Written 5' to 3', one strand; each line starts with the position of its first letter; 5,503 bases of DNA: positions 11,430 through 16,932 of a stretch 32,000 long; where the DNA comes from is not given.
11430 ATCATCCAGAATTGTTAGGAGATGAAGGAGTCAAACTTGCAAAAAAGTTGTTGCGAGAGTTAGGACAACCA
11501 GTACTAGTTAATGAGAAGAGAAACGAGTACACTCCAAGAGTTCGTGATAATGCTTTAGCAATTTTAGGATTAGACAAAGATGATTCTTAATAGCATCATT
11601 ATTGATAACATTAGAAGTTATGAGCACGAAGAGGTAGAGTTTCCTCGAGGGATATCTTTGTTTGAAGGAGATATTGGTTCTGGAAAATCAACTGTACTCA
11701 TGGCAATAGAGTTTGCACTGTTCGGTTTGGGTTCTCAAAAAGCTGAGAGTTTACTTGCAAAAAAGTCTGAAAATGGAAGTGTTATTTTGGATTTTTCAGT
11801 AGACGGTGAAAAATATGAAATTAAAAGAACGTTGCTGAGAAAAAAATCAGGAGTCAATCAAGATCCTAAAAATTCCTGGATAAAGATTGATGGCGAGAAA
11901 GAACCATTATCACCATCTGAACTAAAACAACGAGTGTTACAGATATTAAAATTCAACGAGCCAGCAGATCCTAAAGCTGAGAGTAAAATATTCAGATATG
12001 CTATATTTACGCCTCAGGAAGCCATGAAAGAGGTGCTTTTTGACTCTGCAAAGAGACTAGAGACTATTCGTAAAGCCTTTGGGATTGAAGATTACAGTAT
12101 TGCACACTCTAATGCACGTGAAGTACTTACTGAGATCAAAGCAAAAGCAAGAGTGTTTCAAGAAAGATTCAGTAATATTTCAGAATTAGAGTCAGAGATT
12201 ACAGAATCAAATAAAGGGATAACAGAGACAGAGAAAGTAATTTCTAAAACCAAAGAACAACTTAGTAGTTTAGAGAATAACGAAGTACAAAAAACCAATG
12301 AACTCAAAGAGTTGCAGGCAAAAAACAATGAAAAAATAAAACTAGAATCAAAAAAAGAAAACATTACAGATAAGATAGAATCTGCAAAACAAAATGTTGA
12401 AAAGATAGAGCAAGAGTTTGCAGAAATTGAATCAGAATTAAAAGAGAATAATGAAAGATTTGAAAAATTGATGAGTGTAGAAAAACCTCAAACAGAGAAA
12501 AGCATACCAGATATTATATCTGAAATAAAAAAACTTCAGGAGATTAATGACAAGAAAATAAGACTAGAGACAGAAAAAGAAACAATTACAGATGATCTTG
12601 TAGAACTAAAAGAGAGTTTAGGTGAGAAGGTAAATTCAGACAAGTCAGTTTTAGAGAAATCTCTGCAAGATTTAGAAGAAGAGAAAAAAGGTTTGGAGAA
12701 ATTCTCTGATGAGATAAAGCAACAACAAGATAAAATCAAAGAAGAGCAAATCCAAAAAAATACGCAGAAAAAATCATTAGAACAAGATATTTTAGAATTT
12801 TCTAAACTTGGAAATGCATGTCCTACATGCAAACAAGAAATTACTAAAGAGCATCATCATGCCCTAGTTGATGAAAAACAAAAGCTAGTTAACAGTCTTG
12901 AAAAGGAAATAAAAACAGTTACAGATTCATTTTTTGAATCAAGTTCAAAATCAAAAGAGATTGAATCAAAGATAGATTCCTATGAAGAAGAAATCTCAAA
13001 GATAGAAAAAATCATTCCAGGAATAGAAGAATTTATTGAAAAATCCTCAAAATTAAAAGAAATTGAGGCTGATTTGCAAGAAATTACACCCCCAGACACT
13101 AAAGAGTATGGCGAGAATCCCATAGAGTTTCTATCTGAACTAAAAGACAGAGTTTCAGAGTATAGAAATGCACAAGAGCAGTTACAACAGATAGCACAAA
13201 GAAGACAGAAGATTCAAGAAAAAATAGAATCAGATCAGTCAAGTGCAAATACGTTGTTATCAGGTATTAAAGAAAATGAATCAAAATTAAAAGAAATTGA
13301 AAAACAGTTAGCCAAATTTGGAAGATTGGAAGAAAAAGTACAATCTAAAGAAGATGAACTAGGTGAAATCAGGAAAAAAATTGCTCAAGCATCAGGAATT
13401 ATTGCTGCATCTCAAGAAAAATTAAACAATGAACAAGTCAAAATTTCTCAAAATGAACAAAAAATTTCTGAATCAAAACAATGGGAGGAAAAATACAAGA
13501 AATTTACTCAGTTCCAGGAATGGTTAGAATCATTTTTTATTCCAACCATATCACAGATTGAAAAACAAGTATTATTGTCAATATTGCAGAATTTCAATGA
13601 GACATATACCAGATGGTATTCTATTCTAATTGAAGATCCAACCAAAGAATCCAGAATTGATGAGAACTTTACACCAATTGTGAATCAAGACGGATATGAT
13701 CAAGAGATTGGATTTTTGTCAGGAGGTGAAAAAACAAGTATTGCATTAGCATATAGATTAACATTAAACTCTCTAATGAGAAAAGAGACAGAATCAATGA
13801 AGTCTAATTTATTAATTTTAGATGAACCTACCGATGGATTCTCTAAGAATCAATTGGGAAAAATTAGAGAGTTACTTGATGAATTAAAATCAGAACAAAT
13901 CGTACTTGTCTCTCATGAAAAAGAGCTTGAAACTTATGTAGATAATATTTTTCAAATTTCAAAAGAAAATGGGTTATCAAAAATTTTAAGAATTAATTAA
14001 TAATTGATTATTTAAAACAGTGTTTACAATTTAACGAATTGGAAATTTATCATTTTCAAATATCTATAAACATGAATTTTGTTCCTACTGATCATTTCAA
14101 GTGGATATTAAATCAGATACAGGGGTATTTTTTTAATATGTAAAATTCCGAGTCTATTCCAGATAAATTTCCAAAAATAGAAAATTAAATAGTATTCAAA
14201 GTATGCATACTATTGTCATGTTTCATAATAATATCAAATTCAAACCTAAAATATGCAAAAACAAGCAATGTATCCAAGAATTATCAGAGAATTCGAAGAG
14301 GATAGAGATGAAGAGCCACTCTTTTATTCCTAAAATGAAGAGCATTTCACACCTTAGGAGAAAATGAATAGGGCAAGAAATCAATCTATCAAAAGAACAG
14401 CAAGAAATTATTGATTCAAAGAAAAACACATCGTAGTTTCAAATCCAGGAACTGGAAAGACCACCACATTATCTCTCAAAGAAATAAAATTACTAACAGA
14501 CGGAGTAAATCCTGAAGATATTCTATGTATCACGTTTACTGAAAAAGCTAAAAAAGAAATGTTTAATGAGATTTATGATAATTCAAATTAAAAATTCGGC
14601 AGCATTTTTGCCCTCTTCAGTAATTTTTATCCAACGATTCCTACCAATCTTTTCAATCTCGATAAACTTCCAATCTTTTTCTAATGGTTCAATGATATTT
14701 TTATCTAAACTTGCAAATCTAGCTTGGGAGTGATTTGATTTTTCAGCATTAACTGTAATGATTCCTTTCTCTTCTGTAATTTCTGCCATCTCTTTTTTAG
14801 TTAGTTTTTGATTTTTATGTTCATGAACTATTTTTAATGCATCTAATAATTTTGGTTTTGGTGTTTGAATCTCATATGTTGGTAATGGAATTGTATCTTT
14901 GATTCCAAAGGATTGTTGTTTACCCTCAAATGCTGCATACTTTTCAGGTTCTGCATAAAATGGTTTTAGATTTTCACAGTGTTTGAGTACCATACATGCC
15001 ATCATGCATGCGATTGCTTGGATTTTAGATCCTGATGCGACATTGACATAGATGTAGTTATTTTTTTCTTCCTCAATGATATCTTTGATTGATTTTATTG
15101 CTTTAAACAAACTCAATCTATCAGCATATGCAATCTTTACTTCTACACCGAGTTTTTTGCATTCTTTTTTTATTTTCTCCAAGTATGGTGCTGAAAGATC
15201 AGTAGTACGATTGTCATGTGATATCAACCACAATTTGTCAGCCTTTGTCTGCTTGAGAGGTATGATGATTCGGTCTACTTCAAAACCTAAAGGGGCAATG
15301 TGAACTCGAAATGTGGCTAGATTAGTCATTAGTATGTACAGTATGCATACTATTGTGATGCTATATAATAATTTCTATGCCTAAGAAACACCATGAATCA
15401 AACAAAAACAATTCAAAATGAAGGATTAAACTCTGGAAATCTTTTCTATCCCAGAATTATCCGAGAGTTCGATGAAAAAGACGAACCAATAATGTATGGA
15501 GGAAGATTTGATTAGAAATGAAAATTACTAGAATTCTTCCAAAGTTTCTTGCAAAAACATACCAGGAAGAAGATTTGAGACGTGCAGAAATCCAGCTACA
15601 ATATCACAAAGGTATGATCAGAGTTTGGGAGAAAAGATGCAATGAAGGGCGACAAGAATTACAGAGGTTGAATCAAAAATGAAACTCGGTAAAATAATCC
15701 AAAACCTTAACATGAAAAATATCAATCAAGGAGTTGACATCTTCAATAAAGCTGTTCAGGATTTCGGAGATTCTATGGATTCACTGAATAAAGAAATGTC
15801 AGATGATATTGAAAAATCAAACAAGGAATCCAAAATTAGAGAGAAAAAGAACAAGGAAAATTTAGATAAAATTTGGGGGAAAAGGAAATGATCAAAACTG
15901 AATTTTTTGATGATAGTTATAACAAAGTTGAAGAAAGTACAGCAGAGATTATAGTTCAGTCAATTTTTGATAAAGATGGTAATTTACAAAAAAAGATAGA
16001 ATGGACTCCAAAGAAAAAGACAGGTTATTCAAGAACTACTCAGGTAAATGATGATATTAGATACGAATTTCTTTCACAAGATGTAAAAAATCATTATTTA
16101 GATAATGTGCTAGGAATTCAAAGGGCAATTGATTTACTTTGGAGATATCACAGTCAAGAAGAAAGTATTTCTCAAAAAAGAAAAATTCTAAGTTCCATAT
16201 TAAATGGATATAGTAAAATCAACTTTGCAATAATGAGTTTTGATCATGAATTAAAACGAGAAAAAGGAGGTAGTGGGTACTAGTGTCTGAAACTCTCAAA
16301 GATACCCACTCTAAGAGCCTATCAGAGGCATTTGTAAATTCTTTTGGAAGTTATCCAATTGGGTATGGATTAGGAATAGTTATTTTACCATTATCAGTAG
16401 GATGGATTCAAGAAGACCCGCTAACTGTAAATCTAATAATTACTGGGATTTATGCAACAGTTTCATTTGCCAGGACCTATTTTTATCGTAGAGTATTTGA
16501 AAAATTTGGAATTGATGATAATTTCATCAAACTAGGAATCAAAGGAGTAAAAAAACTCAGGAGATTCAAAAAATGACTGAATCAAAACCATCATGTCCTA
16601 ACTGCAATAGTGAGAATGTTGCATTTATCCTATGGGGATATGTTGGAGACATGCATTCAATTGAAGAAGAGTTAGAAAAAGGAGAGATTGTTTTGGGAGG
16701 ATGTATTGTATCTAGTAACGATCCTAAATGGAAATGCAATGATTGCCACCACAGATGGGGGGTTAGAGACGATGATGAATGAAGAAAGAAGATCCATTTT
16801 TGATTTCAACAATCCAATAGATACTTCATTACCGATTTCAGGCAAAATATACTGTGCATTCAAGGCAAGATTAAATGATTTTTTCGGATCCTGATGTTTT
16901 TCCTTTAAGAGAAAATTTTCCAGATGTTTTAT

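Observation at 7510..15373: Shared operator-like motif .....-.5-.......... links the nurA-rad50 operon, the Csa3-like regulator and two micro-ORF promoters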

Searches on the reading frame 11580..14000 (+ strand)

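Call 9: search_protein_families(library=pfam, proteins=[window:11580-14000:+], max_evalue=0.01)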
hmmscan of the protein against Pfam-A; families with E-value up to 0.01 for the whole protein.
window:11580-14000:+ (806 aa): 9 families
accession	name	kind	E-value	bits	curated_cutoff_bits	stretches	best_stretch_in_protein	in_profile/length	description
PF02463.25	SMC_N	-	1.2e-06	28.6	40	1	3-78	2-89/220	RecF/RecN/SMC N terminal domain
PF13555.12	AAA_29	-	0.00016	21.8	27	1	4-49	2-48/61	P-loop containing region of AAA domain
PF13558.12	SbcC_Walker_B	-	0.00022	21.8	27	1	706-767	26-89/90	SbcC/RAD50-like, Walker B motif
PF13476.12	AAA_23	-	0.00047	21.3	27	0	5-287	1-200/201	AAA domain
PF16740.10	SKA2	-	0.0013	18.9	30.1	1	487-565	13-91/110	Spindle and kinetochore-associated protein 2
PF22905.2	Hydro_N_hd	-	0.0026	18.2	27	1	508-604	68-165/195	Hydrolase N-terminal helical domain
PF13175.12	AAA_15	-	0.0043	17.2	32.1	1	1-406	1-274/374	AAA ATPase domain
PF04108.17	ATG17_like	-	0.006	16.5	43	1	408-591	115-288/355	Autophagy protein ATG17-like domain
PF04423.19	Rad50_zn_hook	-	0.0067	16.7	24.3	1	396-444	4-52/52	Rad50 zinc hook motif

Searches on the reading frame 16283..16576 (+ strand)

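Call 9: search_protein_families(library=pfam, proteins=[window:16283-16576:+], max_evalue=0.01)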
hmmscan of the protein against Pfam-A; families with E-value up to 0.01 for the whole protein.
window:16283-16576:+ (97 aa): 1 family
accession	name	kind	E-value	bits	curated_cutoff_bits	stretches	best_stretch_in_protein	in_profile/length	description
PF23858.1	DUF7220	-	1.2e-14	54.9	28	1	7-74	2-66/70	Family of unknown function (DUF7220)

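Call 35: search_protein_families(library=phrogs, proteins=[window:16283-16576:+], max_evalue=0.01)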
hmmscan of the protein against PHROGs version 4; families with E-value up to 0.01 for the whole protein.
window:16283-16576:+ (97 aa): 1 family
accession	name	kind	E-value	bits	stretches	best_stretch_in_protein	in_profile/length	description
phrog_4276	-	unknown function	9.8e-09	36.2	1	6-75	66-132/144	-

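Call 63: search_protein_families(library=padloc, proteins=[window:16283-16576:+], max_evalue=0.001)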
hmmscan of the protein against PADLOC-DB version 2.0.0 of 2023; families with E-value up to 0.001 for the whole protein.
window:16283-16576:+ (97 aa): 0 families

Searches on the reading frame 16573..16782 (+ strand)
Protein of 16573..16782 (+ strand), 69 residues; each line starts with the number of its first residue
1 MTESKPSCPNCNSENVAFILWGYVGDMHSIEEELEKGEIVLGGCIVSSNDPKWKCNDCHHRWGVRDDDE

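Call 34: search_protein_families(library=pfam, proteins=[window:16573-16782:+], max_evalue=0.05)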
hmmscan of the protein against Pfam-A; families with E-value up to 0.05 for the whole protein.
window:16573-16782:+ (69 aa): 5 families
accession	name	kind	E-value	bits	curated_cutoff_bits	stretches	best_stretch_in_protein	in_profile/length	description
PF02701.20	Zn_ribbon_Dof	-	0.0014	19.2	26.6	0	5-19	3-17/59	Dof domain, zinc finger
PF12760.12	Zn_ribbon_IS1595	-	0.0057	17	25.4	0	5-19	18-32/46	Transposase zinc-ribbon domain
PF25208.1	DUF7838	-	0.012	15.9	28.5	0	52-61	33-42/55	Domain of unknown function (DUF7838)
PF09723.15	Zn_ribbon_8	-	0.017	15.5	34.4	0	3-16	24-37/41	Zinc ribbon domain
PF08274.17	Zn_Ribbon_YjdM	-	0.018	15.5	30.8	0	6-62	3-29/30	PhnA Zinc-Ribbon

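Call 35: search_protein_families(library=phrogs, proteins=[window:16573-16782:+], max_evalue=0.01)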
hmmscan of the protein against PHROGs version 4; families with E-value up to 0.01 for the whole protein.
window:16573-16782:+ (69 aa): 2 families
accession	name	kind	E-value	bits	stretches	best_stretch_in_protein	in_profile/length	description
phrog_1474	-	unknown function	0.0015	19.6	0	3-21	57-75/99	unknown function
phrog_3845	-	unknown function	0.005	17.7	1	4-65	153-215/216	-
